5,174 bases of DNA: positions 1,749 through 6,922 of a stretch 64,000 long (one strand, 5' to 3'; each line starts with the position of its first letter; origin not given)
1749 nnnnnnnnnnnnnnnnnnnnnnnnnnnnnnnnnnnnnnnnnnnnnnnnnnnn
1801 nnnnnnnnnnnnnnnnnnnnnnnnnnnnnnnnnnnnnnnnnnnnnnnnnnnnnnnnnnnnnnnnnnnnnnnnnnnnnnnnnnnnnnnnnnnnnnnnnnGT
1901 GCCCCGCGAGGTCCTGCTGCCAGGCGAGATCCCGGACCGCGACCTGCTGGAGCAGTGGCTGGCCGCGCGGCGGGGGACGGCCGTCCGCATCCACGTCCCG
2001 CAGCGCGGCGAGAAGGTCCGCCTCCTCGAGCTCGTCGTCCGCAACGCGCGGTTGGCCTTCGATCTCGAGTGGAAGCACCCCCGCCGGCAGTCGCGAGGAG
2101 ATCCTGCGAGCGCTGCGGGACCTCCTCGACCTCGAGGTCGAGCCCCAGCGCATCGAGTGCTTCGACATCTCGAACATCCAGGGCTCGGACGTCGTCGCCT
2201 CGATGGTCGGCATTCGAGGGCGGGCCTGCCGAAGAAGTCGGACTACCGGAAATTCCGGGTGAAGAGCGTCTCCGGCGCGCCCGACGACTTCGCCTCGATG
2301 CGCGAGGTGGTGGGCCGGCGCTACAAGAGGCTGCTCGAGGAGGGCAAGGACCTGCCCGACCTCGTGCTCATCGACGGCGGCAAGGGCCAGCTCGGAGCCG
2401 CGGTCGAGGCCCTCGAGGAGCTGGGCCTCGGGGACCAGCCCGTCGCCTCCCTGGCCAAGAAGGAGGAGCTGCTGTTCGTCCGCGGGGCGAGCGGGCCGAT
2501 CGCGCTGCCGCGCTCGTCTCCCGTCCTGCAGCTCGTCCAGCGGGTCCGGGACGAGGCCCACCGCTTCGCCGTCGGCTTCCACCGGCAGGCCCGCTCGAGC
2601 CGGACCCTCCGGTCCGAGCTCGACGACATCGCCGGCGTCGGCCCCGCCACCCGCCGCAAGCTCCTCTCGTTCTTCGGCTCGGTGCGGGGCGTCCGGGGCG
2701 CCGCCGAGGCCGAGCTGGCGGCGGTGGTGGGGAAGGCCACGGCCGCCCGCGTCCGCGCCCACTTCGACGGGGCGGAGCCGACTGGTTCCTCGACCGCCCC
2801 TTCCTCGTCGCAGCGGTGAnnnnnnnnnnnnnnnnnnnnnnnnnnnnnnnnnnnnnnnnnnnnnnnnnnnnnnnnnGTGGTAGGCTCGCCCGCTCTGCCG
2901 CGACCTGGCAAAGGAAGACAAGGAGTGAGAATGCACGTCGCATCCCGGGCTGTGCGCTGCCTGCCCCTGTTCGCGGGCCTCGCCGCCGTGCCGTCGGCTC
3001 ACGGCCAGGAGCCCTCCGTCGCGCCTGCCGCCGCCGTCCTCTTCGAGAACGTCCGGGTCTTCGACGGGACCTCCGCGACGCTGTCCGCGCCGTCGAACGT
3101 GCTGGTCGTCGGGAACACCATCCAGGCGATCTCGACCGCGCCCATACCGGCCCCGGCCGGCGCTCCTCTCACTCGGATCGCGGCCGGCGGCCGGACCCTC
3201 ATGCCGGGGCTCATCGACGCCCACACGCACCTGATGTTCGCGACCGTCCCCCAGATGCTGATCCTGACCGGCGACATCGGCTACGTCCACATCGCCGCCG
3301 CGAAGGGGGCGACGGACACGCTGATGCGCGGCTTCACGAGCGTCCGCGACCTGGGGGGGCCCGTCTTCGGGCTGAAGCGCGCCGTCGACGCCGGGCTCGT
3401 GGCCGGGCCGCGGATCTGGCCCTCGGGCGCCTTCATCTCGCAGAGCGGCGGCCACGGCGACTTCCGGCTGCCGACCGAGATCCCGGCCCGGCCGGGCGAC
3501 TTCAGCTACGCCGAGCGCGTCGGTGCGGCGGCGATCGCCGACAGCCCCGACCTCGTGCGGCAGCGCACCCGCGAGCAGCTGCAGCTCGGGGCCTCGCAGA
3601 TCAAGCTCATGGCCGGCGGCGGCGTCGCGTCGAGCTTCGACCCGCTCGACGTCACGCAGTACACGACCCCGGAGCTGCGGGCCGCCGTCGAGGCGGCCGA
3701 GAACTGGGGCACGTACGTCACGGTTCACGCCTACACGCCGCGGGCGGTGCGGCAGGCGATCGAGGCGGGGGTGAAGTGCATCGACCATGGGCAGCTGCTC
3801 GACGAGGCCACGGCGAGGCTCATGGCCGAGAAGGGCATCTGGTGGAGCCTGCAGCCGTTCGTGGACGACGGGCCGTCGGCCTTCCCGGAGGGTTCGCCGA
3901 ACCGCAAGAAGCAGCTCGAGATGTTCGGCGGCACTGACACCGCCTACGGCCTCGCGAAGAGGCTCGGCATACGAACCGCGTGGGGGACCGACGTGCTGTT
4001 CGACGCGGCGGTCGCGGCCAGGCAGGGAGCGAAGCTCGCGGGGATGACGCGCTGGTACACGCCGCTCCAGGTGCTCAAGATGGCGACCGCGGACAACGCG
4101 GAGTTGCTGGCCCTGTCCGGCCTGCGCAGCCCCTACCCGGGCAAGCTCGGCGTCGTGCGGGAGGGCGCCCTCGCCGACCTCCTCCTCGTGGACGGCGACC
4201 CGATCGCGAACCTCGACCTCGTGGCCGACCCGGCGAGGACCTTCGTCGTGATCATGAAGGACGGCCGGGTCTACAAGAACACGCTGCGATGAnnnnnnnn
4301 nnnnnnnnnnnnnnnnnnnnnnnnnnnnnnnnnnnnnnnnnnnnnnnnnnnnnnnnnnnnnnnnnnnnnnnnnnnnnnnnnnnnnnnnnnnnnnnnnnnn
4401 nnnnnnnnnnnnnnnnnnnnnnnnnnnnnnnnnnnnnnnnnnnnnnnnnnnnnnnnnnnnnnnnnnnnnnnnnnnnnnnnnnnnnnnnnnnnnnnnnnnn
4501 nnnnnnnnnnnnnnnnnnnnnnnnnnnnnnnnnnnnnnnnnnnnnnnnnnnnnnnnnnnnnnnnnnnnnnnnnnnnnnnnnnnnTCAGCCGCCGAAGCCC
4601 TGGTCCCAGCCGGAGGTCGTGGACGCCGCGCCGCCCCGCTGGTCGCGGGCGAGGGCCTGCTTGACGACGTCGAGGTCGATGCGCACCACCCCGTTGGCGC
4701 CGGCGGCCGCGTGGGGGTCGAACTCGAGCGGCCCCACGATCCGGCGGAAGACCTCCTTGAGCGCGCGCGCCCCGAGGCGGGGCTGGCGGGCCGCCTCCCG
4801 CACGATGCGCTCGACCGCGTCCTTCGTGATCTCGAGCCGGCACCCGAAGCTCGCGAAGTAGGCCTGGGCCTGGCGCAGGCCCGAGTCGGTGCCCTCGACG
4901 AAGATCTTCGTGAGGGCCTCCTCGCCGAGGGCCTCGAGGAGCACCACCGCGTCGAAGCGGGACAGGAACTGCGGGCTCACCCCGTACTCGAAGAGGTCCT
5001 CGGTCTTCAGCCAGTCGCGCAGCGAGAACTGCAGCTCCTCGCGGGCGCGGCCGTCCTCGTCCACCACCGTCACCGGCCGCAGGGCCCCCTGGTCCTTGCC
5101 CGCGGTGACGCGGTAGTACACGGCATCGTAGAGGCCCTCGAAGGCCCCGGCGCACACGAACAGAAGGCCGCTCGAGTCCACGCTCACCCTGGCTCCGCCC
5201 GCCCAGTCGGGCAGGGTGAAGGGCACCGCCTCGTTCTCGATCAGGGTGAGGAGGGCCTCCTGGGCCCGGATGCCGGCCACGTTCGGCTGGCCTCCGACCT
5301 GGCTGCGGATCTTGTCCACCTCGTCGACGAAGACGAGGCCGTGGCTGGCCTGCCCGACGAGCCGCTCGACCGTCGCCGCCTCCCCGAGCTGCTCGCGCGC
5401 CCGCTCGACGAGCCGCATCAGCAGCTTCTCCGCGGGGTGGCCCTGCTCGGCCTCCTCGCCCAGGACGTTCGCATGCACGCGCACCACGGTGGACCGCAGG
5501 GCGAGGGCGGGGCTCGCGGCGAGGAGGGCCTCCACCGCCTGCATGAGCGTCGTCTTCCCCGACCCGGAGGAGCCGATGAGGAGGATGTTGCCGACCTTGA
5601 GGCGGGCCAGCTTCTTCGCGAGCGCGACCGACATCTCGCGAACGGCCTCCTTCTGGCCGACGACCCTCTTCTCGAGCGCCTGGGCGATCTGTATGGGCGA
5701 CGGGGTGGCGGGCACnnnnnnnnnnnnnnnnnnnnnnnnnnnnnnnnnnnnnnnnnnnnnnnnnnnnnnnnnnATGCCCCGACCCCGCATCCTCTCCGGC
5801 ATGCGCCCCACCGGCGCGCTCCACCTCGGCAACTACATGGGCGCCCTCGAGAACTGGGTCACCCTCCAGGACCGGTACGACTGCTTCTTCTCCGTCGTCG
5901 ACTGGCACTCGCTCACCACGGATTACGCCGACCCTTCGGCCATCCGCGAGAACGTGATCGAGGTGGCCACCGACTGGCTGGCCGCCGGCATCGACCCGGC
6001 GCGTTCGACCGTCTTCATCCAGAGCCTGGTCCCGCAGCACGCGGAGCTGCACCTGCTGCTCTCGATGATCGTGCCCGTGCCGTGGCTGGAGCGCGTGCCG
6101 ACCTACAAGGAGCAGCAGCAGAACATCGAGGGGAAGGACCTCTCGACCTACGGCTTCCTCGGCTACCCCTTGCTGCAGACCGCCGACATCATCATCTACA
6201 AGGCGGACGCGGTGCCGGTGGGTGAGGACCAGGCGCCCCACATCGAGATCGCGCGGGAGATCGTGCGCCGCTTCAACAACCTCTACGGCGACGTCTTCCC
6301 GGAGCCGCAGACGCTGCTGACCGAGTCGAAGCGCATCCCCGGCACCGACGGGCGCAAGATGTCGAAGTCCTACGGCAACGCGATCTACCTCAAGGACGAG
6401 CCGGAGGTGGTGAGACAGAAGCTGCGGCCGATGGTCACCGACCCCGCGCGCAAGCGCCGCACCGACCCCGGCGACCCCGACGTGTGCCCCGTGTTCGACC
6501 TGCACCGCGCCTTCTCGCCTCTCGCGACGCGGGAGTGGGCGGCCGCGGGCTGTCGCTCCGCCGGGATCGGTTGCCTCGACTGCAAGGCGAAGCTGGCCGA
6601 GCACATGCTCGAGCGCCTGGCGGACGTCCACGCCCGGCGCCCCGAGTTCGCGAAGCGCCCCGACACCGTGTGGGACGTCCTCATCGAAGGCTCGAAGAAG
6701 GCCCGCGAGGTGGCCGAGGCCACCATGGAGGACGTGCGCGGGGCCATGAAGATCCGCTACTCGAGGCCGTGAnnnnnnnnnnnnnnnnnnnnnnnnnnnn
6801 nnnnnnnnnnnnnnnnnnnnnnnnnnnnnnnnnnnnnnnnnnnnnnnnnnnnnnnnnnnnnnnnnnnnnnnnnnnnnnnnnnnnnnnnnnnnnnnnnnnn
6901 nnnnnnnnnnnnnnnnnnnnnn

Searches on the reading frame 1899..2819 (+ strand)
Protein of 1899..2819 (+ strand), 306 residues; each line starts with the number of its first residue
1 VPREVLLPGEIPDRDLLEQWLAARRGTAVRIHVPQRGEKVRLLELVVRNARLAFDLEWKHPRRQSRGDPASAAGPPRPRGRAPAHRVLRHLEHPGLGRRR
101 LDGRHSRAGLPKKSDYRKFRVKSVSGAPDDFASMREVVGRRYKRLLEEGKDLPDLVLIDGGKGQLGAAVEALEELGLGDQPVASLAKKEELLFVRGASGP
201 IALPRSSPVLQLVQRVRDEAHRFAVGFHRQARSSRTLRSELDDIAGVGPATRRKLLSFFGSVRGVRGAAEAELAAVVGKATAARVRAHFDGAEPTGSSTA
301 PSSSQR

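Call 96: search_protein_families(library=pfam, proteins=[window:1899-2819:+], max_evalue=0.00001)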
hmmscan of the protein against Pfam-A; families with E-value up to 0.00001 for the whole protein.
window:1899-2819:+ (306 aa): 3 families
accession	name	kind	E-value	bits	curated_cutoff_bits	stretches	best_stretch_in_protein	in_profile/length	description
PF08459.17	UvrC_RNaseH_dom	-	1e-40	139.6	22.3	1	108-225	35-159/159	UvrC RNAse H endonuclease domain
PF22920.2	UvrC_RNaseH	-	1.9e-16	60.5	24.3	1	1-55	60-114/116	UvrC Ribonuclease H-like domain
PF14520.12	HHH_5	-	1e-08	35.9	27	1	240-286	3-52/57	Helix-hairpin-helix domain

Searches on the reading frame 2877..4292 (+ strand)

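Call 96: search_protein_families(library=pfam, proteins=[window:2877-4292:+], max_evalue=0.00001)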
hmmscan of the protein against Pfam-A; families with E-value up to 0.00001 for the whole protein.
window:2877-4292:+ (471 aa): 2 families
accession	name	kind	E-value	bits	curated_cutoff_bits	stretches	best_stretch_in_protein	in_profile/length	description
PF01979.26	Amidohydro_1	-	6.4e-37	128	25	1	107-465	1-335/345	Amidohydrolase family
PF07969.17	Amidohydro_3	-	1.9e-15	57.8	29.7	1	219-444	209-450/472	Amidohydrolase family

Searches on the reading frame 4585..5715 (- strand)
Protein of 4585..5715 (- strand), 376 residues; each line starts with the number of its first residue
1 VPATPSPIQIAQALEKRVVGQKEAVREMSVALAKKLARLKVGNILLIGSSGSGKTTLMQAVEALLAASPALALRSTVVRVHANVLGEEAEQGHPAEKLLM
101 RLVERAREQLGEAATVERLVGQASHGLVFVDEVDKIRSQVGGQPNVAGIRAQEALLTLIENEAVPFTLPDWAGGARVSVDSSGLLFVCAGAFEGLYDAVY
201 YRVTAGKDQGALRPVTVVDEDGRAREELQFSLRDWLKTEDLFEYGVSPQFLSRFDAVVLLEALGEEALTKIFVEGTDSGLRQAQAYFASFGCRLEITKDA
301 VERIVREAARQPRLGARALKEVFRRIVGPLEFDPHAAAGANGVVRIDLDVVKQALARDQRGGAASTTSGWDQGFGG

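Call 12: search_protein_families(library=pfam, proteins=[window:4585-5715:-], max_evalue=0.001)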
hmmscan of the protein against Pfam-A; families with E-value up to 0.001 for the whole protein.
window:4585-5715:- (376 aa): 14 families
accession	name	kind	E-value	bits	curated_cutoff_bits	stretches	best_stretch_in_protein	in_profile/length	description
PF07724.20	AAA_2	-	5e-10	40.1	27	1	40-256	2-165/166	AAA domain (Cdc48 subfamily)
PF00004.35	AAA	-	4e-08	34.2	21.2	1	44-164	1-97/131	ATPase family associated with various cellular activities (AAA)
PF13401.12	AAA_22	-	8.8e-07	29.7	27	1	42-137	6-97/130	AAA domain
PF13555.12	AAA_29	-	2.4e-06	27.6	27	1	40-69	20-50/61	P-loop containing region of AAA domain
PF01078.27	Mg_chelatase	-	5.7e-06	26.3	20.3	1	17-140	4-122/207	Magnesium chelatase, subunit ChlI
PF13191.12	AAA_16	-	2.9e-05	25.1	32.6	1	18-120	2-124/167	AAA ATPase domain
PF05729.18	NACHT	-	5.6e-05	23.5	26.7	1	44-165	3-120/167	NACHT domain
PF10431.15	ClpB_D2-small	-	0.00012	22.5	21.9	1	263-327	1-60/81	C-terminal, D2-small domain, of ClpB protein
PF25199.1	nSTAND_NTPase5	-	0.00018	21.8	34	0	24-66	24-68/145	Novel STAND NTPase 5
PF07728.20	AAA_5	-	0.00023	21.6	22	1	43-140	1-82/139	AAA domain (dynein-related subfamily)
PF13671.12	AAA_33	-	0.00043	21.1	27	0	44-112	2-65/143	AAA domain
PF13604.12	AAA_30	-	0.00059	20.1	27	0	39-135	16-99/191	AAA domain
PF13521.12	AAA_28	-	0.0008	20.1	27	0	44-131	2-80/164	AAA domain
PF05621.17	TniB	-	0.00087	19.2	22.4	0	23-137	18-132/189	Bacterial TniB protein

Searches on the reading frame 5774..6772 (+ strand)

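Call 12: search_protein_families(library=pfam, proteins=[window:5774-6772:+], max_evalue=0.001)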
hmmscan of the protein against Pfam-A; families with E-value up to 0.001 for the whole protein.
window:5774-6772:+ (332 aa): 1 family
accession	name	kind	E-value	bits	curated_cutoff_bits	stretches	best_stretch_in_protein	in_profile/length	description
PF00579.31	tRNA-synt_1b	-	9.7e-69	232.3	21.1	1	4-282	6-291/292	tRNA synthetases class I (W and Y)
